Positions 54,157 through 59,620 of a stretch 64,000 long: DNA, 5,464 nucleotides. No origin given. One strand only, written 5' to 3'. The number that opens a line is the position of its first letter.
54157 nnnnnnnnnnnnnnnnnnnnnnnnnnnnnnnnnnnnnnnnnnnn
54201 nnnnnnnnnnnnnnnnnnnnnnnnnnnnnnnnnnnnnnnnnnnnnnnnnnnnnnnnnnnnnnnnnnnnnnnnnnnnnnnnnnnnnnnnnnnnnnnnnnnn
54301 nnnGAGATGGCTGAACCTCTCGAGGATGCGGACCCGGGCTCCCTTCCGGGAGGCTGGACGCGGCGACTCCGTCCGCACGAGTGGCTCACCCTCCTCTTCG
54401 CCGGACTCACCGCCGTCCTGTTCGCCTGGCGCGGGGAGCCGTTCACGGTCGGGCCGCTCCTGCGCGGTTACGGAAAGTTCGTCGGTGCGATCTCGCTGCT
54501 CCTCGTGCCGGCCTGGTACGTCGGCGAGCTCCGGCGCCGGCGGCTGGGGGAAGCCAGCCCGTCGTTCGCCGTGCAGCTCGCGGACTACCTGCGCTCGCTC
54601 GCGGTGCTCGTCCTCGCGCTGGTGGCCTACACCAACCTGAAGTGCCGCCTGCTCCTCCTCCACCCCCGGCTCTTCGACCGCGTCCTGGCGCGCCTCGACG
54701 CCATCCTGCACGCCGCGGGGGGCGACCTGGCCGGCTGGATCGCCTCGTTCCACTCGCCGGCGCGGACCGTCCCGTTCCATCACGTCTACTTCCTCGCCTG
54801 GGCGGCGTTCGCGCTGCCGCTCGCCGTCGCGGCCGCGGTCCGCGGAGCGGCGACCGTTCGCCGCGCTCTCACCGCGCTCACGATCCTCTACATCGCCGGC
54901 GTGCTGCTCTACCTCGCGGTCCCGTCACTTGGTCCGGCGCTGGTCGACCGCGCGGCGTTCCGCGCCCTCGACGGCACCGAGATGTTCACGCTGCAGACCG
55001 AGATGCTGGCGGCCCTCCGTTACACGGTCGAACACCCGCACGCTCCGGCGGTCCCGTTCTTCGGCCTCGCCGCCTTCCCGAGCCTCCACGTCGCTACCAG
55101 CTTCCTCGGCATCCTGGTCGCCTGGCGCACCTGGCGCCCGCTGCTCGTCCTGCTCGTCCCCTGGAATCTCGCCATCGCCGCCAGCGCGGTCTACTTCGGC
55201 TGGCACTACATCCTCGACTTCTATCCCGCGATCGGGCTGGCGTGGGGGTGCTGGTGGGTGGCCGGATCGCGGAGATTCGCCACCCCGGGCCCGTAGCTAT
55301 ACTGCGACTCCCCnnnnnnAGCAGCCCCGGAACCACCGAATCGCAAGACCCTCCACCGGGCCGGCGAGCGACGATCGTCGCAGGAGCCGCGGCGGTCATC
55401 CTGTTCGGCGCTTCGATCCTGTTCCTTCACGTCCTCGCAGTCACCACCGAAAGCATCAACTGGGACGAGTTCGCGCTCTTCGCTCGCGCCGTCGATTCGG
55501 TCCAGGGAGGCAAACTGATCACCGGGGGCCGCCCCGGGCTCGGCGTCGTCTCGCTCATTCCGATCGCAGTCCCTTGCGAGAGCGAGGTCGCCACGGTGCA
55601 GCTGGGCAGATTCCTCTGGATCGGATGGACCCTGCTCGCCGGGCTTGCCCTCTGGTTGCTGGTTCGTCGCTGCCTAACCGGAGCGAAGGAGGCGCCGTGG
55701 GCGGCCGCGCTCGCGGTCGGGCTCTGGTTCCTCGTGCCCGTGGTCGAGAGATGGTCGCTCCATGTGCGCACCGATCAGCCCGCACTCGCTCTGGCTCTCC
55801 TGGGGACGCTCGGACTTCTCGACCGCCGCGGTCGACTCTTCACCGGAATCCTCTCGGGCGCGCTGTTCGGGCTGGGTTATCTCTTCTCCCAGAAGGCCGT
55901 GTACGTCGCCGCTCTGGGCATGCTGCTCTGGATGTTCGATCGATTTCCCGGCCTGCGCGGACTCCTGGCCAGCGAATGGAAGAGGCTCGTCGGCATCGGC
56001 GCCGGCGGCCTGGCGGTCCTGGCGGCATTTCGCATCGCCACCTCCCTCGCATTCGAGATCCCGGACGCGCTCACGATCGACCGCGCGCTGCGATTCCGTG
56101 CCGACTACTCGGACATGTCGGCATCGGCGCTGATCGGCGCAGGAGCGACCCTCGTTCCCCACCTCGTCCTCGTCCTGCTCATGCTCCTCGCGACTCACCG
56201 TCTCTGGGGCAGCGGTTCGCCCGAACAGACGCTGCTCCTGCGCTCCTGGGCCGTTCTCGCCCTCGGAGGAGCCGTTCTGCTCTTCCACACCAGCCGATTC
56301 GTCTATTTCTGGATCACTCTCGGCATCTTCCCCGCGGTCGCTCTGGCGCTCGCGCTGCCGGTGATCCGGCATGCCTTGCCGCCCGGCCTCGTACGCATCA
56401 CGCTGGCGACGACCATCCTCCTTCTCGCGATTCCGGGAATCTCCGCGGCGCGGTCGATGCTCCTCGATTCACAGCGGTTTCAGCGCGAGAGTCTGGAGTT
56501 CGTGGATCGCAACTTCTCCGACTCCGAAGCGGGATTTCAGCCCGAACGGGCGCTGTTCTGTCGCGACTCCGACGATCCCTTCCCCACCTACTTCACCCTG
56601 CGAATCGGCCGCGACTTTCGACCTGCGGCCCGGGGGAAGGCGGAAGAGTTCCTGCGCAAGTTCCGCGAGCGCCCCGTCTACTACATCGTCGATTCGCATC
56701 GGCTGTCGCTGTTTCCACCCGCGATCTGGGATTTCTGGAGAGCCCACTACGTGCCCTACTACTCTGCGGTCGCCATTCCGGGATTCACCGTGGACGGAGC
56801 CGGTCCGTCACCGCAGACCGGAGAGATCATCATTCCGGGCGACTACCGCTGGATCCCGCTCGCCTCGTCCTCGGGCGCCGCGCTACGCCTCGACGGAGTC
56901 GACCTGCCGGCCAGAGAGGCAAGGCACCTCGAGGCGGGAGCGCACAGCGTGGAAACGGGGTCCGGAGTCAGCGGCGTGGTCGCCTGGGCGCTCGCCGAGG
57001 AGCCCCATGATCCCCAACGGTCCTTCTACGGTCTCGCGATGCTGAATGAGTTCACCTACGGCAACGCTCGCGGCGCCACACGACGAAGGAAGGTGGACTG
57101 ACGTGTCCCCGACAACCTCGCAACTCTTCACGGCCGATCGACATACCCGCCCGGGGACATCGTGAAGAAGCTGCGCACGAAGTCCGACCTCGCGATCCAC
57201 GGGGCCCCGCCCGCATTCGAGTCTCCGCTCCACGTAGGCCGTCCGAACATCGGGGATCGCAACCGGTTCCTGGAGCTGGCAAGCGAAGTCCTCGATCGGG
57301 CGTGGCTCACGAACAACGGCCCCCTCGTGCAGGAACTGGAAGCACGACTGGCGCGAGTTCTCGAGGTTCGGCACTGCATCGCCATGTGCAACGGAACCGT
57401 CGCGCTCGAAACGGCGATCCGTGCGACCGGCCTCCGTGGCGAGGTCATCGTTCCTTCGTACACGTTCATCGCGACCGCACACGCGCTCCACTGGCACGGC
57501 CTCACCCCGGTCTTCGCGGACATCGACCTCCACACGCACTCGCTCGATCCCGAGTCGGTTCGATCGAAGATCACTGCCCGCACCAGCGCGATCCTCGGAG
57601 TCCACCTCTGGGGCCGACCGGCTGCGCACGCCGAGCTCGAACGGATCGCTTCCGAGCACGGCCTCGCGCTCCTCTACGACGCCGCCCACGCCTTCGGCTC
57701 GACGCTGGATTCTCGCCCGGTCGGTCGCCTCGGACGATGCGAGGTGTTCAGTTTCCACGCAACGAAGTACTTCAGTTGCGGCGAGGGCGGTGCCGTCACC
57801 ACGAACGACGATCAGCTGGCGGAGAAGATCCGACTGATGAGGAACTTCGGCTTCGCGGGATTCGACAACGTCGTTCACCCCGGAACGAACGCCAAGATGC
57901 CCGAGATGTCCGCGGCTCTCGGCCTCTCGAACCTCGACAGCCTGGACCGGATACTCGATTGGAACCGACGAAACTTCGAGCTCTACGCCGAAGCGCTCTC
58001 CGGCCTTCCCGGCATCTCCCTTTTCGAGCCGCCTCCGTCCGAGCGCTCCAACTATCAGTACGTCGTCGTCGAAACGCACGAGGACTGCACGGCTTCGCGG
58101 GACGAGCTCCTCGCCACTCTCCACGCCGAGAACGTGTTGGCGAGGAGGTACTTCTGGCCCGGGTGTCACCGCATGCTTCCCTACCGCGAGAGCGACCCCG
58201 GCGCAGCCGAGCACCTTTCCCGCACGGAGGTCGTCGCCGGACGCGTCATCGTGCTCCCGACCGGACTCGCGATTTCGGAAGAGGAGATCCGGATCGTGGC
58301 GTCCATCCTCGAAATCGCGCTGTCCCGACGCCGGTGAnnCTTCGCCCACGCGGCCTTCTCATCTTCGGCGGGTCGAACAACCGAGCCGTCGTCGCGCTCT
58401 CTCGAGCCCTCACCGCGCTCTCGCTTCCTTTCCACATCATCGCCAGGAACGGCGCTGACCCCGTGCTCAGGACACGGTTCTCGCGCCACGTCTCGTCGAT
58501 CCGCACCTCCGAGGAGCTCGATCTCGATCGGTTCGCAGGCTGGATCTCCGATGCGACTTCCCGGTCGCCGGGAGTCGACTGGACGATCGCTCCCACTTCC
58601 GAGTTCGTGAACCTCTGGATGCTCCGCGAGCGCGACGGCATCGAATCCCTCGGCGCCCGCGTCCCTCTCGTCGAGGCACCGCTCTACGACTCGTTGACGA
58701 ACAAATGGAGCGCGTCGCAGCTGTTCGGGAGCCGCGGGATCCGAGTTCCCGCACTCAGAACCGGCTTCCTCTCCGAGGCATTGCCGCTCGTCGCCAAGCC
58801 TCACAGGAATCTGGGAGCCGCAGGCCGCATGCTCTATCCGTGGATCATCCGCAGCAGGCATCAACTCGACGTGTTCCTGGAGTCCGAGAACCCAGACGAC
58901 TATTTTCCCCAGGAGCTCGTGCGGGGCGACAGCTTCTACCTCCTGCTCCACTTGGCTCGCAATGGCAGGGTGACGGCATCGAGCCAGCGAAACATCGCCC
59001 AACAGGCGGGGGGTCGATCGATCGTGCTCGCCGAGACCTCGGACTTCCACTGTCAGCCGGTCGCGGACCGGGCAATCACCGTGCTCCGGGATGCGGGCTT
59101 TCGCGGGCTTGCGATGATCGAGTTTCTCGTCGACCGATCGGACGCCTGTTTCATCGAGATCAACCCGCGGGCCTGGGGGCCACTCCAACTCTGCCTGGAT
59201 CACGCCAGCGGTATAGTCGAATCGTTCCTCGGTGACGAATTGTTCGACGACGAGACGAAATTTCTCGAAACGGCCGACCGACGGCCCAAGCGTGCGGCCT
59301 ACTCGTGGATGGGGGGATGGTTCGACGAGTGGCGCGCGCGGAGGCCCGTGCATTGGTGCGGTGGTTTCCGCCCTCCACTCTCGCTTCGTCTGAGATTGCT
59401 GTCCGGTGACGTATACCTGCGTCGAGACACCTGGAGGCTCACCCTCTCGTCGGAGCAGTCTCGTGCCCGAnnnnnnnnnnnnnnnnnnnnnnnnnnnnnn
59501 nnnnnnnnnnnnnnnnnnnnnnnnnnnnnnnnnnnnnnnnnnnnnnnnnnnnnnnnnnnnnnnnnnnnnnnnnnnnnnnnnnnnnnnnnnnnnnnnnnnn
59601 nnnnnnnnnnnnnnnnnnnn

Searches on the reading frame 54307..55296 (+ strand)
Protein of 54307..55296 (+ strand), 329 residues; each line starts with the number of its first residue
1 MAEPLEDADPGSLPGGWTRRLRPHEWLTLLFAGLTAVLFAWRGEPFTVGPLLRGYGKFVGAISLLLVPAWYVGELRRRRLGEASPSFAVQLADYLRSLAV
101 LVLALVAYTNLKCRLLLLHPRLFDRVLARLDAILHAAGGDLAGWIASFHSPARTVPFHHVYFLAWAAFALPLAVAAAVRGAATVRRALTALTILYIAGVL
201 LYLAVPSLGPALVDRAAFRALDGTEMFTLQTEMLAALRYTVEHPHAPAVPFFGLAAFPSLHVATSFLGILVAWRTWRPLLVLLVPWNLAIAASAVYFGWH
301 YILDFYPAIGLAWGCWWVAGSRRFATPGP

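Call 18: search_protein_families(library=pfam, proteins=[window:54307-55296:+], max_evalue=0.001)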
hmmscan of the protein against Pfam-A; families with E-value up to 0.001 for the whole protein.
window:54307-55296:+ (329 aa): 2 families
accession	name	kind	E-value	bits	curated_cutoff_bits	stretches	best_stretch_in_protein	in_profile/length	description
PF14378.12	PAP2_3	-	1.7e-19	70.9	27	1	128-317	4-189/190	PAP2 superfamily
PF01569.27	PAP2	-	6.6e-06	26.3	27.2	1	255-318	49-120/130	PAP2 superfamily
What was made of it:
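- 54307..55296 (+): PAP2_3 membrane phosphatase, proposed to remove the 5-phosphate from polyprenyl-P-ribose-5-P (the role of Rv3807c). Pfam PF14378 at 70.9 bits (call 18).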

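Call 43: search_protein_families(library=ncbifam, proteins=[window:54307-55296:+], max_evalue=0.001)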
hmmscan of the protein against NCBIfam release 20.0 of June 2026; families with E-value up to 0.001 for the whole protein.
window:54307-55296:+ (329 aa): 0 families

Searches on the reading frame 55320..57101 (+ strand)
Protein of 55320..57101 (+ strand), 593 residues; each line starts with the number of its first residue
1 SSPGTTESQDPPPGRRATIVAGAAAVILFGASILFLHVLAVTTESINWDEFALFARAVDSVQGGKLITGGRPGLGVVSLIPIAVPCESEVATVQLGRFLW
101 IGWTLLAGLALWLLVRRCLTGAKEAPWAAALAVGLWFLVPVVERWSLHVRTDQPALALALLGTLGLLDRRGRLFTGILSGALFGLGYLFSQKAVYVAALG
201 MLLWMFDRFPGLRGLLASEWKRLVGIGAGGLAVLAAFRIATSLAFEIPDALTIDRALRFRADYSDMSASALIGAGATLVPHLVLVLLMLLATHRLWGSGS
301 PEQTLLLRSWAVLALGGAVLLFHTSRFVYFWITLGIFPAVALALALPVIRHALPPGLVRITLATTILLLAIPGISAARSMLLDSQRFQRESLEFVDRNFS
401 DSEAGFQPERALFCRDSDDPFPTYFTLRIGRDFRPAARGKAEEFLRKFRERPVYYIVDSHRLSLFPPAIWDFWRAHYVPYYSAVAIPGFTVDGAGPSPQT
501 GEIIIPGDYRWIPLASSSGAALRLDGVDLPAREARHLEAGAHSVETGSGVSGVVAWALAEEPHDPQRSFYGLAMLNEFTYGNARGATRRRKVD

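Call 18: search_protein_families(library=pfam, proteins=[window:55320-57101:+], max_evalue=0.001)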
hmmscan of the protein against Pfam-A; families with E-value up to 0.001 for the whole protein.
window:55320-57101:+ (593 aa): 0 families
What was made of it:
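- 55314..57101 (+): Third GT-C candidate: 595-aa polytopic protein distantly related to PMT_2/ArnT-type transferases. Not conserved at this position in related loci. The protein itself has no Pfam hit (call 18).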

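Call 43: search_protein_families(library=ncbifam, proteins=[window:55320-57101:+], max_evalue=0.001)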
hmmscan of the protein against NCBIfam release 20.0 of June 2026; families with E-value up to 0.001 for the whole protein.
window:55320-57101:+ (593 aa): 0 families

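Call 79: find_homologous_proteins(query=window:55320-57101:+)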
Query window:55320-57101:+ (593 aa): 41 proteins with E <= 0.001 among 8000 candidates.
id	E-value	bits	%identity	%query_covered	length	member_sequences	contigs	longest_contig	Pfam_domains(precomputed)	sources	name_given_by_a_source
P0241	0.0e+0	1315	100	100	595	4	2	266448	-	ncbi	ncbi:MAG: hypothetical protein AB7G12_04485 [Thermoanaerobaculia bacterium]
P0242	2.2e-113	398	42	92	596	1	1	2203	-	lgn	-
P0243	1.4e-111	392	41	92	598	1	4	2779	-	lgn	-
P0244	9.8e-106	373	41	92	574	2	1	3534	-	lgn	-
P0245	1.0e-100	356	40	90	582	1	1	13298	-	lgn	-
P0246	1.2e-99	353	40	87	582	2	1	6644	-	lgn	-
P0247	1.3e-93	333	39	92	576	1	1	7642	-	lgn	-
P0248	1.5e-92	329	38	91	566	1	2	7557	-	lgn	-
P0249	4.4e-90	321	40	86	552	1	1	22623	-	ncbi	-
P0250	2.8e-89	318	38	95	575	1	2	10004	PF13231.13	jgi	jgi:hypothetical protein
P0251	2.9e-89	318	38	93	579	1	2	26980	-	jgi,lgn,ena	-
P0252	1.8e-88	316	41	91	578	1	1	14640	-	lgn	-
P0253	4.3e-88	314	37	92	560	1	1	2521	-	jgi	jgi:hypothetical protein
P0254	7.0e-88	314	37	93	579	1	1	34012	-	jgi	-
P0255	1.2e-87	313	39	86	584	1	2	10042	-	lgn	-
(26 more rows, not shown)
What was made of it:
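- It could be the true partner (call 79). Homologs of the 595-aa protein carry PMT_2 (call 79).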

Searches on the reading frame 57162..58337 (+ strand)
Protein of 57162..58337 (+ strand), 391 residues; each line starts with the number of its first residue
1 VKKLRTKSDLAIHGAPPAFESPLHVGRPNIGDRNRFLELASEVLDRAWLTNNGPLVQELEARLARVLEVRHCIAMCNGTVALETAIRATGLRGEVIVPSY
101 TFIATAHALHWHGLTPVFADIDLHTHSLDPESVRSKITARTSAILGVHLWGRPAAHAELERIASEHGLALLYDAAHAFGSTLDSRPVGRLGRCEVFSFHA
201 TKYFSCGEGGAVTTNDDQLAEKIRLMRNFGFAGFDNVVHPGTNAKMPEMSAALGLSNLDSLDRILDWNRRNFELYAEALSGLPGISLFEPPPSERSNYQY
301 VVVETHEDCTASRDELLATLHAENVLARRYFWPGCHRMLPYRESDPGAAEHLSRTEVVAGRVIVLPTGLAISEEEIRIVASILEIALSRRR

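Call 18: search_protein_families(library=pfam, proteins=[window:57162-58337:+], max_evalue=0.001)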
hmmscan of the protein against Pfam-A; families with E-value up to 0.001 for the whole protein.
window:57162-58337:+ (391 aa): 2 families
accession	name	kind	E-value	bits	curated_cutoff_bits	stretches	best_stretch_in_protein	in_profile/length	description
PF01041.23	DegT_DnrJ_EryC1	-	2.4e-104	349.8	19.8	1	34-382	5-358/360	DegT/DnrJ/EryC1/StrS aminotransferase family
PF01212.27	Beta_elim_lyase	-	0.00013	21.8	27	1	54-230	32-227/288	Beta-eliminating lyase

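Call 43: search_protein_families(library=ncbifam, proteins=[window:57162-58337:+], max_evalue=0.001)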
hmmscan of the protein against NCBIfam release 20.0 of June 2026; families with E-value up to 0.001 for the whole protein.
window:57162-58337:+ (391 aa): 11 families
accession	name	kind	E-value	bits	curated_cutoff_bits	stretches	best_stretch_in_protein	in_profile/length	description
TIGR04427.1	PLP_DesI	equivalog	1.6e-147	491.7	650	1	5-388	3-384/390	dTDP-4-dehydro-6-deoxyglucose aminotransferase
TIGR03588.1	PseC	equivalog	1.1e-63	215.5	423.5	1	40-384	17-377/380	UDP-4-amino-4,6-dideoxy-N-acetyl-beta-L-altrosamine transaminase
TIGR04181.1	NHT_00031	hypoth_equivalog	3.6e-62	210.3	420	1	37-367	13-358/359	LegC family aminotransferase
NF008658.2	PRK11658.1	equivalog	2.9e-55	187.5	631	1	23-384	5-375/379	UDP-4-amino-4-deoxy-L-arabinose aminotransferase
NF008687.0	PRK11706.1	equivalog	1.9e-45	155.2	375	1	41-381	18-368/375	dTDP-4-amino-4,6-dideoxygalactose transaminase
NF011936.0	PRK15407.1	equivalog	6.2e-37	127.3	423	2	39-230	52-251/440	lipopolysaccharide biosynthesis protein RfbH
TIGR02379.1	ECA_wecE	subfamily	3.9e-35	121.3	434.85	1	38-382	15-370/376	dTDP-4-amino-4,6-dideoxy-D-glucose transaminase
NF000586.1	PRK00011.1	subfamily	5e-05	22.2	335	1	114-224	129-241/404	serine hydroxymethyltransferase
NF005871.0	PRK07811.1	equivalog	5.8e-05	21.8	513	1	53-228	60-236/389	cystathionine gamma-synthase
NF004125.0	PRK05613.1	equivalog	0.0004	19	765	1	49-204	66-218/437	O-acetylhomoserine/O-acetylserine sulfhydrylase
TIGR01328.1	met_gam_lyase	equivalog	0.00058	18.9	549.7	1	53-226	58-228/391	methionine gamma-lyase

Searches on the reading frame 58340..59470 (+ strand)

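Call 45: search_protein_families(library=pfam, proteins=[window:58340-59470:+], max_evalue=0.0001)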
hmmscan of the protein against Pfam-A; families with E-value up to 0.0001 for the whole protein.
window:58340-59470:+ (377 aa): 1 family
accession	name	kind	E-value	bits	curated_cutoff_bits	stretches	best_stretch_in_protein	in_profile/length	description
PF02655.19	ATP-grasp_3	-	5.7e-05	23.7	23.2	1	120-280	2-159/160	ATP-grasp domain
